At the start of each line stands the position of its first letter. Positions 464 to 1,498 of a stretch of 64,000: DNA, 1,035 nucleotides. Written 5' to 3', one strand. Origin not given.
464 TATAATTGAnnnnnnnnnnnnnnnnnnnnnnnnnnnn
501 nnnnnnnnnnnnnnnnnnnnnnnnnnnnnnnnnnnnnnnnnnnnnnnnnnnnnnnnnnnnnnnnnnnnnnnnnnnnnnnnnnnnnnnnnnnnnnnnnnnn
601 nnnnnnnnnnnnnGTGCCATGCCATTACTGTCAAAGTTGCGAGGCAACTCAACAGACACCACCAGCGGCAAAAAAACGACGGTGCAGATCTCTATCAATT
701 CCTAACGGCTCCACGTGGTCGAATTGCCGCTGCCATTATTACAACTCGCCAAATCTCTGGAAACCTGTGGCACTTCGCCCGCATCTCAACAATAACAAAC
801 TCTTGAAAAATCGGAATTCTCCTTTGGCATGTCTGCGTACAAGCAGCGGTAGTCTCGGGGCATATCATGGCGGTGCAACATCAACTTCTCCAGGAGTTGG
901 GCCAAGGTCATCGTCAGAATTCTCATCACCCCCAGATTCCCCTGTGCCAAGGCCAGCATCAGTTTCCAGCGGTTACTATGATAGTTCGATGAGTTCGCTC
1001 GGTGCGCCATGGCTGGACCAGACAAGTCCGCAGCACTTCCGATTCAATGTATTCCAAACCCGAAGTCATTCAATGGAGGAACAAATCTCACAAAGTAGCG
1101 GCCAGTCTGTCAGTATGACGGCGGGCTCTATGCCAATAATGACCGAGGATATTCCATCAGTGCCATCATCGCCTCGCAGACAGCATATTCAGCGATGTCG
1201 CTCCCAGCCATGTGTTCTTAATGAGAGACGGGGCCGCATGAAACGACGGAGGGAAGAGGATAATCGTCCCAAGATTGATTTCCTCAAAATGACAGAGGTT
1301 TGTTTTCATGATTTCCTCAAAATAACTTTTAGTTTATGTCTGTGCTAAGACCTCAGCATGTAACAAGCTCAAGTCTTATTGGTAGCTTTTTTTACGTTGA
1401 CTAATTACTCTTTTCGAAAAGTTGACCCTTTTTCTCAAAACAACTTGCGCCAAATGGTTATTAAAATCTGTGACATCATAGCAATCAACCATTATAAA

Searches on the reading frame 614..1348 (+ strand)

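Call 21: search_protein_families(library=pfam, proteins=[window:614-1348:+], max_evalue=0.01)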
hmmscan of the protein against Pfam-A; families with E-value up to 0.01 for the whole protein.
window:614-1348:+ (244 aa): 1 family
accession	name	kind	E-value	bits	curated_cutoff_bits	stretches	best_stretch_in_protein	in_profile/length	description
PF15242.11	FAM53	-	5.7e-22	79.4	27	1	11-227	103-303/304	Family of FAM53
